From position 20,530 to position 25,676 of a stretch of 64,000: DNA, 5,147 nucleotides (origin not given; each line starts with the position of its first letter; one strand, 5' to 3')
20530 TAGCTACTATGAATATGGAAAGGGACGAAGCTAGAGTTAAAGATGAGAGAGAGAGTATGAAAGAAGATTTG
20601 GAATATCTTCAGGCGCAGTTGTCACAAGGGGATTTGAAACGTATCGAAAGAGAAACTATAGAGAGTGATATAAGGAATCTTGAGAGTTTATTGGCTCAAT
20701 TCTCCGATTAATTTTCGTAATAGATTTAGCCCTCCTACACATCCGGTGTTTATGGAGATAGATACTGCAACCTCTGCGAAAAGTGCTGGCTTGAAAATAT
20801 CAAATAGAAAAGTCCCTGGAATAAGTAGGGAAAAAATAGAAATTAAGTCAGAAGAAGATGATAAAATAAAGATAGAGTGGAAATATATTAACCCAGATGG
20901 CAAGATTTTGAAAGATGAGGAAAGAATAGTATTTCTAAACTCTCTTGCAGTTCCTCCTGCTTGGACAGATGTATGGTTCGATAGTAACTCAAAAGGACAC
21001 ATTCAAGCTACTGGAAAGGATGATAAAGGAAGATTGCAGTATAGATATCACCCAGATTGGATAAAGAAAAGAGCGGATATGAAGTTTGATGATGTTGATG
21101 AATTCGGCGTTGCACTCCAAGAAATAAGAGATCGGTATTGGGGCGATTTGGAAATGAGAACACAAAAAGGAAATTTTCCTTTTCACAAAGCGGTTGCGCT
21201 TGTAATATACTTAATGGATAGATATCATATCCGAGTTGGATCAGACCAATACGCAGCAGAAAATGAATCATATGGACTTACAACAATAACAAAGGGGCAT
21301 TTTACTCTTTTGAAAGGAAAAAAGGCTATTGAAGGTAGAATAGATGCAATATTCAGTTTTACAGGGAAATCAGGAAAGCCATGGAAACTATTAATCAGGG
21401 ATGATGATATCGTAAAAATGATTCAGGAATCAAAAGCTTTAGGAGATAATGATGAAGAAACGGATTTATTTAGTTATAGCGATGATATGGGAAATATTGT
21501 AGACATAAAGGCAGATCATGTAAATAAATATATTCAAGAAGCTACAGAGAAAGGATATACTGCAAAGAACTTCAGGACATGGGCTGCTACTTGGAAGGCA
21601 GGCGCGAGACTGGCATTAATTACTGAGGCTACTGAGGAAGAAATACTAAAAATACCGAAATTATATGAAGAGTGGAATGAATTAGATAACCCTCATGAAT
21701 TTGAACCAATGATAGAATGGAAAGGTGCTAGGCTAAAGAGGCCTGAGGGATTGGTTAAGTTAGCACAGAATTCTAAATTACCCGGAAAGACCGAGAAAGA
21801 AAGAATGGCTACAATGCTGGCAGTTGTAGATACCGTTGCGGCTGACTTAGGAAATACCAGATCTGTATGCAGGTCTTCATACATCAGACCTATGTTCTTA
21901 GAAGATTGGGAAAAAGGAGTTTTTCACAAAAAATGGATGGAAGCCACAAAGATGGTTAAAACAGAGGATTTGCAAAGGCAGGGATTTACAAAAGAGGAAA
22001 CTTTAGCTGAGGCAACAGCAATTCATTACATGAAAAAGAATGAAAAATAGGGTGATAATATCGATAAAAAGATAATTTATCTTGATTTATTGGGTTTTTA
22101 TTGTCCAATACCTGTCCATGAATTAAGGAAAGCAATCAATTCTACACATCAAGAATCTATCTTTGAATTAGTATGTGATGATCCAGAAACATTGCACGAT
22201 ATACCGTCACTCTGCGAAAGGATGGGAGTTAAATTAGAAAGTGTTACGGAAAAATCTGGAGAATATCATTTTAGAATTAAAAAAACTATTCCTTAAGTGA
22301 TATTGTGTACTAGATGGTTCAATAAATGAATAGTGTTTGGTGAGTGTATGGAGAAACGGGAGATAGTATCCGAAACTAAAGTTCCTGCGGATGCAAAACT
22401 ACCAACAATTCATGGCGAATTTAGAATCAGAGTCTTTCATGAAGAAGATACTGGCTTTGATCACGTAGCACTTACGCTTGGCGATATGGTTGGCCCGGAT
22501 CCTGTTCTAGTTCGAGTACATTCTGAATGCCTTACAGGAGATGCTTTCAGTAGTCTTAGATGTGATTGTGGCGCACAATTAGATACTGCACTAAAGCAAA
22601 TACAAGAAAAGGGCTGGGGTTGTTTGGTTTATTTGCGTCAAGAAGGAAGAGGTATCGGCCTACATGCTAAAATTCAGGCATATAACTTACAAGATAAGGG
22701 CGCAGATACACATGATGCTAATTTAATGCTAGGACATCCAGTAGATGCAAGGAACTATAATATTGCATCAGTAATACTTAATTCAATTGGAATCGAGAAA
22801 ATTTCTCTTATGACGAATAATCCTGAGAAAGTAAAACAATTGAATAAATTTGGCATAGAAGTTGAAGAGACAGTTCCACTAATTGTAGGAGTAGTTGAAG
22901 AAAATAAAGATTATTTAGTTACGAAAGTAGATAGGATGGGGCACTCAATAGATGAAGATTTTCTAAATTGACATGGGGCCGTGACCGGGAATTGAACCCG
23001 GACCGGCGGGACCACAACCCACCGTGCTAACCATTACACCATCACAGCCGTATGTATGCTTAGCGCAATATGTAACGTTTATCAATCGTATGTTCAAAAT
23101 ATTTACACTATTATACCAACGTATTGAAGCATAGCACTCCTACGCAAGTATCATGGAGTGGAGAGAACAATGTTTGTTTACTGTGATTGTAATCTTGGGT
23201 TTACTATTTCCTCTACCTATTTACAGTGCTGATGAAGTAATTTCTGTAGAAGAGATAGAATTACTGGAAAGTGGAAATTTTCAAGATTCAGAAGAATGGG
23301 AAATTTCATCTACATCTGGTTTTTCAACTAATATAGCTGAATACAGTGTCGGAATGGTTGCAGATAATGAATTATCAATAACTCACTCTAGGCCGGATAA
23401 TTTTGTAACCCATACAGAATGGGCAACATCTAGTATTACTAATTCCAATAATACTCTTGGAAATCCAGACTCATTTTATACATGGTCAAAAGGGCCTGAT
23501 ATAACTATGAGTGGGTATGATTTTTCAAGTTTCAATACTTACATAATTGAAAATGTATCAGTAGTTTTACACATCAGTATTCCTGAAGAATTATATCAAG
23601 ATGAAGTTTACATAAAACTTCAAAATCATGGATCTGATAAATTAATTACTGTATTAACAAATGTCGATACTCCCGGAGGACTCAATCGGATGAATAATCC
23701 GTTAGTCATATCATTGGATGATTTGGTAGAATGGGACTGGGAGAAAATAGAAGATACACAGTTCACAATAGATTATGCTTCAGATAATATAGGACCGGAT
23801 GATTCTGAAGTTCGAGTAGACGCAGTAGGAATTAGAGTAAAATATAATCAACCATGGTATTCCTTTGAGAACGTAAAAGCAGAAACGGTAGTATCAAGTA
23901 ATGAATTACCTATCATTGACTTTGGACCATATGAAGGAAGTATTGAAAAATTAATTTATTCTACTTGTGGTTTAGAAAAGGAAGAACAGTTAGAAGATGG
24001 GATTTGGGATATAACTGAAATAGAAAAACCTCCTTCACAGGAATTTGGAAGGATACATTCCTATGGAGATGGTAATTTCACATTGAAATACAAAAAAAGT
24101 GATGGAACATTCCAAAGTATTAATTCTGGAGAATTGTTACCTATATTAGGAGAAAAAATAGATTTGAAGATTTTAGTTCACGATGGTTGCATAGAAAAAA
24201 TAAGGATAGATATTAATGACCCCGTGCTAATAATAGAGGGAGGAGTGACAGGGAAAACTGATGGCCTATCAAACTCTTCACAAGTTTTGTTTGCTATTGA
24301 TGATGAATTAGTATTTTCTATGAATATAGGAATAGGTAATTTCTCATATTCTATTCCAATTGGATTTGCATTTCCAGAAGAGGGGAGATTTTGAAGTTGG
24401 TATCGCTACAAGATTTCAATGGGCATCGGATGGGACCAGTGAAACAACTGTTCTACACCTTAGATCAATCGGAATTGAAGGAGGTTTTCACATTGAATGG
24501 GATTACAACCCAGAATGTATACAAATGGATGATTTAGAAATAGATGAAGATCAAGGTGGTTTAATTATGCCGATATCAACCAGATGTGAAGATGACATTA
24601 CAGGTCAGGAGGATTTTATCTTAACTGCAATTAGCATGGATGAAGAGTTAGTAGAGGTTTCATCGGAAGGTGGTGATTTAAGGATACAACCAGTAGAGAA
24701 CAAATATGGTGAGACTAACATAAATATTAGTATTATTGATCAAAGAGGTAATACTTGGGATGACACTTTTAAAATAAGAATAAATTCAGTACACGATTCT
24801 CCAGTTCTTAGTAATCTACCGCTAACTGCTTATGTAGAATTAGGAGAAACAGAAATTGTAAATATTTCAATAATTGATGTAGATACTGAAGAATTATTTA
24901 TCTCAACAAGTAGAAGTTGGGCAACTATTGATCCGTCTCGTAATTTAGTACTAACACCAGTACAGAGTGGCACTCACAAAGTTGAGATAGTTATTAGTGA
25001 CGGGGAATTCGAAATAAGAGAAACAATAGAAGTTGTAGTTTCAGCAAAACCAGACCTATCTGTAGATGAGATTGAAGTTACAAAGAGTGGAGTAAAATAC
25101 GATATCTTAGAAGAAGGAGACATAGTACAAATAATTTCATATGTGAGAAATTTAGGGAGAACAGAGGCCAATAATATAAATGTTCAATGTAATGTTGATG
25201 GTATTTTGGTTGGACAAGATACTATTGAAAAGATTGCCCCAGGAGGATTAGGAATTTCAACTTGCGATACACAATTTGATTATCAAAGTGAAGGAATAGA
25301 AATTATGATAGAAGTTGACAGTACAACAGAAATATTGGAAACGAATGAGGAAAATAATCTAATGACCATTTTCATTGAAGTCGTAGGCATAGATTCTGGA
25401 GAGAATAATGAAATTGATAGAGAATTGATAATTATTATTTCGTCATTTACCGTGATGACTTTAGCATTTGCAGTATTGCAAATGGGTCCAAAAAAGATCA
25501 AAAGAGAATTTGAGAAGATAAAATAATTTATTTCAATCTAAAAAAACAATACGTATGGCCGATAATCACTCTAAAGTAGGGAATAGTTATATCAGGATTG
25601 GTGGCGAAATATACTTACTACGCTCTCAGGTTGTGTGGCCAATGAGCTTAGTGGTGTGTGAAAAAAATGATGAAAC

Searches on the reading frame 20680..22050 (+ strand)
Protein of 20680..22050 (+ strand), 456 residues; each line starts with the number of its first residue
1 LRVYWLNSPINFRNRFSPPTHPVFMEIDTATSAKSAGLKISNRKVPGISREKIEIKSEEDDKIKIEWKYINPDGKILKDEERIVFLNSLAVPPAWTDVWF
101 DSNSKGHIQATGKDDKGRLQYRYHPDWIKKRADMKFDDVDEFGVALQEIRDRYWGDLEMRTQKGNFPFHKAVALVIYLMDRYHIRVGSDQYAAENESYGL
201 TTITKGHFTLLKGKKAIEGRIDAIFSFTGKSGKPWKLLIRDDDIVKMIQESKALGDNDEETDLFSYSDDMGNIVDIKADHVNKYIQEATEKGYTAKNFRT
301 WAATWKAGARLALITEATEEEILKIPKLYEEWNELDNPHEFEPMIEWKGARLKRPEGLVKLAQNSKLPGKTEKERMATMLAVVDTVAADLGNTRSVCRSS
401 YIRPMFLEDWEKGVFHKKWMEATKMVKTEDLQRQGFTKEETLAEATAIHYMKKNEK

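Call 12: search_protein_families(library=pfam, proteins=[window:20680-22050:+], max_evalue=0.001)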
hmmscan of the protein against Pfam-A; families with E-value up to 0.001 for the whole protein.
window:20680-22050:+ (456 aa): 2 families
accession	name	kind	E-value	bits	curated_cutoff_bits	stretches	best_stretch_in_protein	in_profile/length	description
PF01028.25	Topoisom_I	-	3.8e-28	98.8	23.7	1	130-397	7-200/228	Eukaryotic DNA topoisomerase I, catalytic core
PF21338.2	Top1B_N_bact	-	1.5e-16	60.2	27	1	67-114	2-49/49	Bacterial DNA topoisomerase IB, N-terminal domain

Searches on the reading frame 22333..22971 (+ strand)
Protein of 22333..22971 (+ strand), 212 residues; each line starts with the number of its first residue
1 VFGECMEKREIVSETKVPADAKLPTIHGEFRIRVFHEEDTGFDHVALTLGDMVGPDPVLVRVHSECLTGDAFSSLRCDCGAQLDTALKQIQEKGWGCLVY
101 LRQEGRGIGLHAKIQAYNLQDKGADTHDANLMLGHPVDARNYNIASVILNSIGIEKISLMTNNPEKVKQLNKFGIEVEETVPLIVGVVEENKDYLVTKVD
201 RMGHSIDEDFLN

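Call 12: search_protein_families(library=pfam, proteins=[window:22333-22971:+], max_evalue=0.001)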
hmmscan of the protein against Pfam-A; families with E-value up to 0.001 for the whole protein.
window:22333-22971:+ (212 aa): 1 family
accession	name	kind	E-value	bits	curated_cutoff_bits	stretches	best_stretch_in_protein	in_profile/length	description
PF00925.25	GTP_cyclohydro2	-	7.5e-66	221.2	23.3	1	20-182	5-165/165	GTP cyclohydrolase II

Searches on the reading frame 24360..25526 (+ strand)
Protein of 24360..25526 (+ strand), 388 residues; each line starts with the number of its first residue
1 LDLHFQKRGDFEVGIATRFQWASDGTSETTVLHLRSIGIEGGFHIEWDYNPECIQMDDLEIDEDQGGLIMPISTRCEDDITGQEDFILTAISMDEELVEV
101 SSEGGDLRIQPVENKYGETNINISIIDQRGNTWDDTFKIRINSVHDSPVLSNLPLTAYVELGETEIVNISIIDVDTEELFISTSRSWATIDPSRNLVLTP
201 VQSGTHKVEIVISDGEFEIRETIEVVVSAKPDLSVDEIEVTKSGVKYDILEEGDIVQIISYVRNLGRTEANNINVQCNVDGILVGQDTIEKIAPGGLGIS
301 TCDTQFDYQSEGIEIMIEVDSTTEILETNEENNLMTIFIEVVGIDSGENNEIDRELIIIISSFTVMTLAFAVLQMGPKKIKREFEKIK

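Call 12: search_protein_families(library=pfam, proteins=[window:24360-25526:+], max_evalue=0.001)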
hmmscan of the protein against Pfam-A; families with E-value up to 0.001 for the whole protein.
window:24360-25526:+ (388 aa): 2 families
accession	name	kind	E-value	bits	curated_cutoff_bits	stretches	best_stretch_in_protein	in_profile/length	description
PF07705.17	CARDB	-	2.6e-11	44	22.7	1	230-336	1-100/101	CARDB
PF17963.7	Big_9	-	7.3e-05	24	23.6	0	146-216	2-78/89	Bacterial Ig domain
